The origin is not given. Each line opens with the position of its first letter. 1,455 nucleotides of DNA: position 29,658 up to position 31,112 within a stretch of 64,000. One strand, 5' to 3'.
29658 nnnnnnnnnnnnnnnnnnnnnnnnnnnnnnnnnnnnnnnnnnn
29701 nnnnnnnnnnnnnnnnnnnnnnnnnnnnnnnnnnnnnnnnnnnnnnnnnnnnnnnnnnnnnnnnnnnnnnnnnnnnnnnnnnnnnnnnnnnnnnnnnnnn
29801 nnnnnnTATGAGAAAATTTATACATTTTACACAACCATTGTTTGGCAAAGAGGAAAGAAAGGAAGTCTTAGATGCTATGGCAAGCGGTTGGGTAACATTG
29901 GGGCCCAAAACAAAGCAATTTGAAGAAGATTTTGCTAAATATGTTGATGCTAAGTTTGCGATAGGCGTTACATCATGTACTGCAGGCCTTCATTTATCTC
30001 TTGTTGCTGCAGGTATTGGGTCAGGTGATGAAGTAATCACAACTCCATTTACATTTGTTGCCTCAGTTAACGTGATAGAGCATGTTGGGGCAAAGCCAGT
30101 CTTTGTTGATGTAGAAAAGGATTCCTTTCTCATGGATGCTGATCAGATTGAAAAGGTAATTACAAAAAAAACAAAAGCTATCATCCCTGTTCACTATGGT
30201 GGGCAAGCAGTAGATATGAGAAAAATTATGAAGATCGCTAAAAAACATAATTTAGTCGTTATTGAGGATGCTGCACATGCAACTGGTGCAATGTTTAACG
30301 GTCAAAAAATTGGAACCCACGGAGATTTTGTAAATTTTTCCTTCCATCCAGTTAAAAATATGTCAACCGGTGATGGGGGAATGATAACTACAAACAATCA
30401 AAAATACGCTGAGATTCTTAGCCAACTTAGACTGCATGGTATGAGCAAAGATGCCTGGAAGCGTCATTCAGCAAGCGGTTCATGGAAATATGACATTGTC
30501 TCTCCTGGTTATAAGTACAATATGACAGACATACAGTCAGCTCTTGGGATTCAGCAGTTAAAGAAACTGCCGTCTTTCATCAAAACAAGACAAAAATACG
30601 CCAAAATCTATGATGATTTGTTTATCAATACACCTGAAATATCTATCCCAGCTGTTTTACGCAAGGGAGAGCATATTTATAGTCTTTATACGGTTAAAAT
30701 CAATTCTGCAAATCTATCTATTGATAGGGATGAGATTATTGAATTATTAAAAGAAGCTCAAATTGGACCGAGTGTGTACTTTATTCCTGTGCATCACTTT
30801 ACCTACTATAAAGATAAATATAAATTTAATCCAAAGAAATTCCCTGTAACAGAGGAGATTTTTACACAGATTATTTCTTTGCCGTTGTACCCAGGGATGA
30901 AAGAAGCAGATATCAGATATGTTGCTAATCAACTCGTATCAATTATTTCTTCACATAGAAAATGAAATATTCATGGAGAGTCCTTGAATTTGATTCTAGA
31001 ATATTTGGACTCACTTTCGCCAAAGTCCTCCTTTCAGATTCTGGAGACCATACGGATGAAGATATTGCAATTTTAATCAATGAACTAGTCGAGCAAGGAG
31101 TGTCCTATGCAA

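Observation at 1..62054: A 62-kb, almost single-strand glycosylation mega-locus with at least 16 GT2/GT4 enzymes, at least 12 large GT-C-type membrane proteins, two flippases and two lipid-sugar synthases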

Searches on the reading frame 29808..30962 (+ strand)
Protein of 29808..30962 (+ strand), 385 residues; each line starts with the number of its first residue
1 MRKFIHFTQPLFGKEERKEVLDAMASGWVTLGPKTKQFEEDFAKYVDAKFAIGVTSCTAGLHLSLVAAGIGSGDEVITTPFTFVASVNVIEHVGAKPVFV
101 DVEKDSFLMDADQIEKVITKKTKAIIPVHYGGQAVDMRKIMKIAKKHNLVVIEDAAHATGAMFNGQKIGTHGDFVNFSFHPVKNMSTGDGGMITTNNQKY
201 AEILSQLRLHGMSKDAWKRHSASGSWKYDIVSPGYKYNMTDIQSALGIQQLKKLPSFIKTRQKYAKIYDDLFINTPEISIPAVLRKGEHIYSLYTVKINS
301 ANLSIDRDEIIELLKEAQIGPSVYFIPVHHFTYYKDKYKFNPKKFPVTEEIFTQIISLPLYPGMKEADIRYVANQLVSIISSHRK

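Call 5: search_protein_families(library=pfam, proteins=[window:29808-30962:+], max_evalue=0.001)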
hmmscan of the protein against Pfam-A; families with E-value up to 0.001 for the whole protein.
window:29808-30962:+ (385 aa): 5 families
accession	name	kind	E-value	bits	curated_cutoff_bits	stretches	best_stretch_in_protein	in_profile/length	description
PF01041.23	DegT_DnrJ_EryC1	-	6e-129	430.8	19.8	1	13-376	4-359/360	DegT/DnrJ/EryC1/StrS aminotransferase family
PF00155.27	Aminotran_1_2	-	2.1e-10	40.7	19.7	1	35-162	44-193/361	Aminotransferase class I and II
PF01053.26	Cys_Met_Meta_PP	-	1.7e-09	37.2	27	1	33-169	52-188/381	Cys/Met metabolism PLP-dependent enzyme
PF00266.25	Aminotran_5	-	2.2e-06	27.3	21.5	1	35-180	45-200/371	Aminotransferase class-V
PF01212.27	Beta_elim_lyase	-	7.6e-05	22.6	27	1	33-267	32-225/288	Beta-eliminating lyase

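Call 12: find_encoding_contigs(protein=window:29808-30962:+, flank=10000, max_places=6)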
Protein window:29808-30962:+ (385 aa): no gene with exactly this product is on record in the collection.

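Call 66: search_protein_families(library=ncbifam, proteins=[window:29808-30962:+], max_evalue=0.00001)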
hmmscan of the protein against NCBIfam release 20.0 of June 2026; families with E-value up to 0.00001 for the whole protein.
window:29808-30962:+ (385 aa): 31 families (the best 25 are shown)
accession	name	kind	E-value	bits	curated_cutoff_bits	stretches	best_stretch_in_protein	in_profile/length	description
TIGR03588.1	PseC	equivalog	3.3e-116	388.3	423.5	1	13-379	10-379/380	UDP-4-amino-4,6-dideoxy-N-acetyl-beta-L-altrosamine transaminase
NF008658.2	PRK11658.1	equivalog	8.2e-113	376.9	631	1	1-381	1-378/379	UDP-4-amino-4-deoxy-L-arabinose aminotransferase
TIGR04181.1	NHT_00031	hypoth_equivalog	4e-77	259.5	420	1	5-359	1-357/359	LegC family aminotransferase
NF008687.0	PRK11706.1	equivalog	5.8e-76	255.7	375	1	5-380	2-374/375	dTDP-4-amino-4,6-dideoxygalactose transaminase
TIGR02379.1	ECA_wecE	subfamily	1.7e-63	214.7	434.85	1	5-380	2-375/376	dTDP-4-amino-4,6-dideoxy-D-glucose transaminase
NF011936.0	PRK15407.1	equivalog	5.9e-59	199.9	423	1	5-382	37-438/440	lipopolysaccharide biosynthesis protein RfbH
TIGR04427.1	PLP_DesI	equivalog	5.9e-57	193.5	650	1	23-376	41-379/390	dTDP-4-dehydro-6-deoxyglucose aminotransferase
NF004975.0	PRK06348.1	equivalog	3.1e-11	42.9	549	1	38-156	79-203/384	pyridoxal phosphate-dependent aminotransferase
NF005816.0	PRK07682.1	equivalog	6.2e-11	41.6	620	1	58-158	100-206/390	aminotransferase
NF041364.1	GntC_guanitoxin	equivalog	4.6e-10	38.9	415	1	37-157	49-176/356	guanitoxin biosynthesis PLP-dependent (S)-gamma-hydroxy-L-arginine cyclodehydratase GntC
NF005817.0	PRK07683.1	equivalog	2.6e-09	36.3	575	1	70-155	110-201/387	aminotransferase A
NF006569.0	PRK09082.1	subfamily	5.8e-09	35.5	420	1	36-156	78-204/386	methionine aminotransferase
NF041091.1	asp_aminotase_Arch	equivalog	4.5e-08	32.3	550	1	67-155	105-200/376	aspartate aminotransferase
NF006810.0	PRK09331.1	subfamily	9.7e-08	31.2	301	1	33-211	65-251/397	Sep-tRNA:Cys-tRNA synthetase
NF004621.0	PRK05957.1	equivalog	1.1e-07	31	498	1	51-159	91-204/389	pyridoxal phosphate-dependent aminotransferase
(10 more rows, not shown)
